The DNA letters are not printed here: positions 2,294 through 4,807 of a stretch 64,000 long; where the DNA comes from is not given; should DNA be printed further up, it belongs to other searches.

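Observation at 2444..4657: Hinge-less mini-SMC (737 aa) at the canonical rnc-smc position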

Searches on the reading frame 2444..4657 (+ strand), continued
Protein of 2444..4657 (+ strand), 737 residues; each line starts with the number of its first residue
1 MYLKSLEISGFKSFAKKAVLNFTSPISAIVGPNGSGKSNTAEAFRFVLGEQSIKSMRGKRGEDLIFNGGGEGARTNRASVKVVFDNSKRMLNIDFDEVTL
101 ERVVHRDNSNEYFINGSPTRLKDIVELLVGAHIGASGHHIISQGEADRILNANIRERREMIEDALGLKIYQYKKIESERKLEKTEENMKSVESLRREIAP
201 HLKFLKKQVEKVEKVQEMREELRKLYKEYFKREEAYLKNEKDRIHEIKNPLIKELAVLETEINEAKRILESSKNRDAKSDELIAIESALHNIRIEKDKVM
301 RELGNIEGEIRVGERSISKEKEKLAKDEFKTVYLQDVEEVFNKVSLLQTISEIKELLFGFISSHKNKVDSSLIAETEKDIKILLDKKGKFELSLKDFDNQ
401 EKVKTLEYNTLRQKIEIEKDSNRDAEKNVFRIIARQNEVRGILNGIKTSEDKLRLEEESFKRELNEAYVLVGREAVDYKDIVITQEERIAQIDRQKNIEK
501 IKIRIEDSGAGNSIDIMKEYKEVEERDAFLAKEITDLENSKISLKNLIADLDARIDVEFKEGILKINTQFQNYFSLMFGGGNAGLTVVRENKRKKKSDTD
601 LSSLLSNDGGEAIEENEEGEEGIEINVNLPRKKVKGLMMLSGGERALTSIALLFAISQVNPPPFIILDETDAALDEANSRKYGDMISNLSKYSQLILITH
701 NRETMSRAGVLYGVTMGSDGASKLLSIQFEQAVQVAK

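Call 38: search_protein_families(library=pfam, proteins=[L037:10001-13573:+, L062:1301-4270:+, L061:10001-12430:+, L069:5191-8298:+, L011:10001-12256:+, L017:9983-12160:+, L019:677-2926:+, L013:76-2385:+, L014:2181-4367:+, L008:1289-3514:+], max_evalue=0.01)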
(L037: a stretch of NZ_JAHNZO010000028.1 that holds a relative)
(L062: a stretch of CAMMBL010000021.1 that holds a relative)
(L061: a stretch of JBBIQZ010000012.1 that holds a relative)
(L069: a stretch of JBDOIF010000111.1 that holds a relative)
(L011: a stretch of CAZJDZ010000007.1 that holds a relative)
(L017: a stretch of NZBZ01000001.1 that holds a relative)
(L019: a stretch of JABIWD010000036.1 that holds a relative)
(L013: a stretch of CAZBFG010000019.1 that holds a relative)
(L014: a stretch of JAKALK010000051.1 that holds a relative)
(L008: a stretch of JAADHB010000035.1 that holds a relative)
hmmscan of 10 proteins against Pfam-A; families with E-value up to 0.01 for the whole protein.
L037:10001-13573:+ (1191 aa): 6 families
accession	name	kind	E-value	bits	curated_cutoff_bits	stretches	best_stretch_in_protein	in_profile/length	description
PF02463.25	SMC_N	-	2.6e-76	256.3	40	2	2-669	1-143/220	RecF/RecN/SMC N terminal domain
PF06470.18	SMC_hinge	-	7.6e-35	120.2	22.5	1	521-640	2-116/116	SMC proteins Flexible Hinge Domain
PF13476.12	AAA_23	-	4.8e-18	67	27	1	5-203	1-201/201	AAA domain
PF13304.12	AAA_21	-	3.1e-11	44.3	27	2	26-66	1-46/304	AAA domain, putative AbiEii toxin, Type IV TA system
PF13175.12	AAA_15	-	3.5e-11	43.8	32.1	1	1-365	1-265/374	AAA ATPase domain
PF13555.12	AAA_29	-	5.1e-05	23.4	27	1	3-49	1-47/61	P-loop containing region of AAA domain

L062:1301-4270:+ (990 aa): 6 families
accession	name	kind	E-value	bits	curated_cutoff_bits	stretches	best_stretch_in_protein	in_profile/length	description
PF02463.25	SMC_N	-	7.3e-62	209.1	40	1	11-977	1-220/220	RecF/RecN/SMC N terminal domain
PF06470.18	SMC_hinge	-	1.5e-22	80.6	22.5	1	430-548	2-115/116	SMC proteins Flexible Hinge Domain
PF13175.12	AAA_15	-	3e-10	40.7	32.1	1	10-412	1-292/374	AAA ATPase domain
PF13304.12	AAA_21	-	1.4e-08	35.6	27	1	35-94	1-65/304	AAA domain, putative AbiEii toxin, Type IV TA system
PF13476.12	AAA_23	-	1.1e-07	33.2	27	1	17-236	4-197/201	AAA domain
PF13555.12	AAA_29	-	6.2e-07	29.5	27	1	25-58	14-47/61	P-loop containing region of AAA domain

L061:10001-12430:+ (810 aa): 5 families
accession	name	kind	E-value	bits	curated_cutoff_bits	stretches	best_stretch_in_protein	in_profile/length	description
PF02463.25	SMC_N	-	1.7e-61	207.9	40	1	2-786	1-219/220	RecF/RecN/SMC N terminal domain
PF13476.12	AAA_23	-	5.1e-14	53.8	27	1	5-300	1-198/201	AAA domain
PF13175.12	AAA_15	-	1.5e-12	48.3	32.1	1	1-412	1-273/374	AAA ATPase domain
PF13304.12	AAA_21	-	2.7e-08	34.7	27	2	26-71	1-49/304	AAA domain, putative AbiEii toxin, Type IV TA system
PF13555.12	AAA_29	-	4.5e-05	23.6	27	1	4-49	2-47/61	P-loop containing region of AAA domain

L069:5191-8298:+ (1036 aa): 7 families
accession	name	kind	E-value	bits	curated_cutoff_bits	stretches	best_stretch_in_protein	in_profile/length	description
PF02463.25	SMC_N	-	3.5e-68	229.8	40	1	4-1021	2-219/220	RecF/RecN/SMC N terminal domain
PF06470.18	SMC_hinge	-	1.1e-24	87.5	22.5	1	443-551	2-116/116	SMC proteins Flexible Hinge Domain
PF13476.12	AAA_23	-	2e-12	48.6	27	1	6-217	1-167/201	AAA domain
PF13304.12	AAA_21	-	3e-12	47.6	27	2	27-51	1-25/304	AAA domain, putative AbiEii toxin, Type IV TA system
PF13175.12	AAA_15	-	3.7e-08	33.8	32.1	1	2-52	1-50/374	AAA ATPase domain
PF13555.12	AAA_29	-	3.1e-06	27.3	27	1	4-49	1-46/61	P-loop containing region of AAA domain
PF12329.13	TMF_DNA_bd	-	0.0062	16.9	35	1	322-376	17-71/74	TATA element modulatory factor 1 DNA binding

L011:10001-12256:+ (752 aa): 7 families
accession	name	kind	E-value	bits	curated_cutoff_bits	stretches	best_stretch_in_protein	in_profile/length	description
PF02463.25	SMC_N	-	1e-58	198.8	40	1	3-732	2-214/220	RecF/RecN/SMC N terminal domain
PF13476.12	AAA_23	-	1.4e-15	58.9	27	1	6-231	2-199/201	AAA domain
PF13175.12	AAA_15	-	5.4e-11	43.2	32.1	1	1-261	1-192/374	AAA ATPase domain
PF00005.33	ABC_tran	-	2.1e-07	32.1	25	0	24-48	11-35/137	ABC transporter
PF13304.12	AAA_21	-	5.1e-06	27.2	27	1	26-59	1-41/304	AAA domain, putative AbiEii toxin, Type IV TA system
PF13555.12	AAA_29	-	0.00036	20.7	27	1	6-49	4-47/61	P-loop containing region of AAA domain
PF10473.14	CENP-F_leu_zip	-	0.00043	20.8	34.5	1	263-345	16-97/140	Leucine-rich repeats of kinetochore protein Cenp-F/LEK1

L017:9983-12160:+ (726 aa): 7 families
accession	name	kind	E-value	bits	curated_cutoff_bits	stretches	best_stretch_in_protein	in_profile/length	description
PF02463.25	SMC_N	-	5e-50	170.4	40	1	7-710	1-219/220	RecF/RecN/SMC N terminal domain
PF13476.12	AAA_23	-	8.7e-14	53.1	27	1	10-315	1-201/201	AAA domain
PF13304.12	AAA_21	-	4.1e-12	47.2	27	2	508-689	96-299/304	AAA domain, putative AbiEii toxin, Type IV TA system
PF13175.12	AAA_15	-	5.2e-11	43.2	32.1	1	8-337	3-277/374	AAA ATPase domain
PF13555.12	AAA_29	-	6.5e-05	23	27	1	9-51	2-44/61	P-loop containing region of AAA domain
PF00005.33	ABC_tran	-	0.0027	18.8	25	0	29-50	11-32/137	ABC transporter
PF13191.12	AAA_16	-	0.0071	17.3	32.6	0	31-58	26-53/167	AAA ATPase domain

L019:677-2926:+ (750 aa): 10 families
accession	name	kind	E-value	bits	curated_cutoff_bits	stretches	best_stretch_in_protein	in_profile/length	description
PF02463.25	SMC_N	-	3.7e-64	216.6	40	1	2-732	1-219/220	RecF/RecN/SMC N terminal domain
PF13304.12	AAA_21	-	1.6e-14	55.1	27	2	32-100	1-59/304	AAA domain, putative AbiEii toxin, Type IV TA system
PF13476.12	AAA_23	-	2e-13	51.9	27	1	5-229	1-155/201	AAA domain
PF13175.12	AAA_15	-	2.2e-07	31.3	32.1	1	1-414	1-260/374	AAA ATPase domain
PF13555.12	AAA_29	-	7.3e-05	22.9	27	1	28-57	20-49/61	P-loop containing region of AAA domain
PF00261.25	Tropomyosin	-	0.0025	17.7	38.6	1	402-569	6-160/242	Tropomyosin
PF00005.33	ABC_tran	-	0.0044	18.1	25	0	32-52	13-33/137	ABC transporter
PF13191.12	AAA_16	-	0.0049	17.8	32.6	0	23-68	16-62/167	AAA ATPase domain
PF13514.12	AAA_27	-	0.0068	16.5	22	0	1-51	1-47/206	AAA domain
PF13401.12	AAA_22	-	0.0071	17.1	27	0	29-57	4-32/130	AAA domain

L013:76-2385:+ (770 aa): 7 families
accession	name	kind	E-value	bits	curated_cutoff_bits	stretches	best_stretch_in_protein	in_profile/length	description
PF02463.25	SMC_N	-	1.1e-68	231.4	40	1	8-752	1-219/220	RecF/RecN/SMC N terminal domain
PF13175.12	AAA_15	-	2.7e-20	73.8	32.1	1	7-731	1-370/374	AAA ATPase domain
PF13304.12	AAA_21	-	1.4e-15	58.6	27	2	42-112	1-61/304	AAA domain, putative AbiEii toxin, Type IV TA system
PF13476.12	AAA_23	-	4.7e-14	53.9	27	1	11-215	1-194/201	AAA domain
PF00005.33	ABC_tran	-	0.00026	22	25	0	42-63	13-34/137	ABC transporter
PF13555.12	AAA_29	-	0.0013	18.8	27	1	41-61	23-43/61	P-loop containing region of AAA domain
PF13191.12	AAA_16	-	0.007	17.3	32.6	0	36-67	21-51/167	AAA ATPase domain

L014:2181-4367:+ (729 aa): 9 families
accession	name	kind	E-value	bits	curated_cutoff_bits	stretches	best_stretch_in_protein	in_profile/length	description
PF02463.25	SMC_N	-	4.7e-67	226.1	40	1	5-718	2-219/220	RecF/RecN/SMC N terminal domain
PF13476.12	AAA_23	-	6.3e-21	76.4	27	1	7-203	1-199/201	AAA domain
PF13304.12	AAA_21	-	6.5e-20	72.8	27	2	526-697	172-299/304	AAA domain, putative AbiEii toxin, Type IV TA system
PF13175.12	AAA_15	-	5.7e-13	49.7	32.1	1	5-439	3-326/374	AAA ATPase domain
PF13555.12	AAA_29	-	4.9e-07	29.8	27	1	5-50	1-46/61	P-loop containing region of AAA domain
PF00005.33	ABC_tran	-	3.5e-06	28.1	25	0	28-53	13-38/137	ABC transporter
PF13401.12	AAA_22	-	0.00027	21.7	27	0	617-697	52-124/130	AAA domain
PF00004.35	AAA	-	0.0004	21.3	21.2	0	645-698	45-110/131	ATPase family associated with various cellular activities (AAA)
PF13514.12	AAA_27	-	0.0074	16.3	22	1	5-50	3-50/206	AAA domain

L008:1289-3514:+ (742 aa): 7 families
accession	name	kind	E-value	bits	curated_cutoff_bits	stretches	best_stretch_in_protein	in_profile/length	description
PF02463.25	SMC_N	-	1.8e-65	220.9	40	1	3-727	2-219/220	RecF/RecN/SMC N terminal domain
PF13476.12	AAA_23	-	9.7e-14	52.9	27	1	6-269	2-198/201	AAA domain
PF13175.12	AAA_15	-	1.3e-11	45.2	32.1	1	1-332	1-294/374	AAA ATPase domain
PF13304.12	AAA_21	-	4.2e-08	34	27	1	30-89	3-68/304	AAA domain, putative AbiEii toxin, Type IV TA system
PF00005.33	ABC_tran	-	6.3e-05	24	25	0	29-137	14-96/137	ABC transporter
PF13555.12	AAA_29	-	0.0047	17.1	27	1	25-50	20-46/61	P-loop containing region of AAA domain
PF22905.2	Hydro_N_hd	-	0.0093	16.4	27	1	245-306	83-144/195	Hydrolase N-terminal helical domain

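Call 60: predict_structure(alignment_id=A4)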
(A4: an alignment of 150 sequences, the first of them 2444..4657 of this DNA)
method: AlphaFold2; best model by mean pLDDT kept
length: 737 residues; sequences in the alignment: 150
mean_pLDDT: 80.8   pTM: 0.51
mean pLDDT of the five models: 80.8, 79.4, 77.7, 76.3, 75.7
residues with pLDDT >= 90: 171; 70-90: 448; 50-70: 82; < 50: 36
segments of 3 or more residues with pLDDT < 50: 55-57, 272-275, 418-421, 594-601, 605-618
pLDDT, mean of each block of 10 residues (from residue 1): 87 83 88 81 83 52 74 82 90 90 87 92 83 70 79 85 82 91 94 93 91 89 91 91 90 87 72 53 78 85 86 82 66 78 81 83 63 82 89 87 81 57 64 84 88 91 90 86 82 90 83 85 94 95 94 90 91 86 83 48 44 42 83 68 79 84 84 73 85 87 84 80 73 54
secondary structure, 60 per line:
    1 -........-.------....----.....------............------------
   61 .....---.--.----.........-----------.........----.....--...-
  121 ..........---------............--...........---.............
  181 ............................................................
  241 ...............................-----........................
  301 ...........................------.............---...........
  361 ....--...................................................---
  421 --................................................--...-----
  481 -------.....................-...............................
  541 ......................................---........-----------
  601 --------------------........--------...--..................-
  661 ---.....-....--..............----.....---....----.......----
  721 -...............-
elements in order (helices of 4 or more, strands of 3 or more residues): E2-9 E18-21 E26-30 H37-48 H61-64 E77-85 E97-105 E110-114 E117-119 H121-130 E140-142 H143-151 H154-164 H168-271 H277-327 H334-346 H350-364 H367-417 H423-470 H488-508 H510-578 E582-589 E621-628 H642-659 E664-668 H670-673 H676-689 E694-698 H702-705 E710-716 E722-728 H729-736

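Call 62: fold_search(model_id=the predicted structure, library=pdb)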
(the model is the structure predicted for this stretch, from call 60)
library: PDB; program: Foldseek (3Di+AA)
matches with E <= 10: 1387; with E <= 0.001: 167
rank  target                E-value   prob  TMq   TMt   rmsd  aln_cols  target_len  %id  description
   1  5xei                  1.5e-26  1.00  0.51  0.69   8.5       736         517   24  Crystal structure of the Smc head domain with a coiled coil and joint derived from Pyrococcus yayanosii (released 2017-06-07)
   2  5xns_A                3.7e-23  1.00  0.42  0.75  14.8       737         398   20  Crystal structure of the Smc head domain with an extended coiled coil bound to the C-terminal domain of ScpA derived f (released 2017-08-02)
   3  5h68_B                4.9e-22  1.00  0.39  0.85  17.4       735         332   20  Crystal structure of an engaged dimer of the Geobacillus stearothermophilus SMC head domain (released 2017-03-15)
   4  7w1m_B                1.8e-21  1.00  0.52  0.71  15.4       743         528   20  Cryo-EM structure of human cohesin-CTCF-DNA complex (released 2023-05-31)
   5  5h68_A                6.1e-21  1.00  0.39  0.86  17.8       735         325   20  Crystal structure of an engaged dimer of the Geobacillus stearothermophilus SMC head domain (released 2017-03-15)
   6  5xg3_B                1.8e-20  1.00  0.45  0.87  14.5       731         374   22  Crystal structure of the ATPgS-engaged Smc head domain with an extended coiled coil bound to the C-terminal domain of  (released 2017-06-07)
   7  6wge_B                5.3e-20  1.00  0.53  0.77  10.0       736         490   18  Cryo-EM structure of human Cohesin-NIPBL-DNA complex without STAG1 (released 2020-05-20)
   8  8roh_A                1.4e-19  1.00  0.41  0.71  25.5       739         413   17  Human cohesin SMC3-HD(EQ)/RAD21-N complex - Apo conformation (released 2024-09-11)
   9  6wg3_B                2.1e-19  1.00  0.53  0.56  27.0       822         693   18  Cryo-EM structure of human Cohesin-NIPBL-DNA complex (released 2020-05-20)
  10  7qen_A                3.3e-19  1.00  0.45  0.68  26.1       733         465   18  S.c. Condensin core in DNA- and ATP-bound state (released 2022-06-15)
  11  8rol_A                7.0e-19  1.00  0.42  0.71  17.0       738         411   17  Human cohesin SMC3-HD(EQ)/RAD21-N complex - ATP-Mg-bound conformation - Form 2 (released 2024-09-11)
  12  4i99_B                7.6e-19  1.00  0.40  0.88  17.2       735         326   18  Crystal structure of the SmcHead bound to the C-winged helix domain of ScpA (released 2013-01-30)
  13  4i99_A                9.7e-19  1.00  0.40  0.88  13.0       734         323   18  Crystal structure of the SmcHead bound to the C-winged helix domain of ScpA (released 2013-01-30)
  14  8roi_A                9.7e-19  1.00  0.42  0.73  18.8       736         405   18  Human cohesin SMC3-HD(EQ)/RAD21-N complex - ADP-bound conformation (released 2024-09-11)
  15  5xg3_A                1.3e-18  1.00  0.46  0.89  11.5       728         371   22  Crystal structure of the ATPgS-engaged Smc head domain with an extended coiled coil bound to the C-terminal domain of  (released 2017-06-07)
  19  6yvu_B                2.8e-18  1.00  0.36  0.23  77.7      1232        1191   14  Condensin complex from S.cerevisiae ATP-free apo non-engaged state (released 2020-07-15)
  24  7zr1_C                3.4e-17  1.00  0.34  0.33  59.0       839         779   16  Chaetomium thermophilum Mre11-Rad50-Nbs1 complex bound to ATPyS (composite structure) (released 2023-01-11)
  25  7zr1_D                4.5e-17  1.00  0.33  0.31  60.2       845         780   16  Chaetomium thermophilum Mre11-Rad50-Nbs1 complex bound to ATPyS (composite structure) (released 2023-01-11)
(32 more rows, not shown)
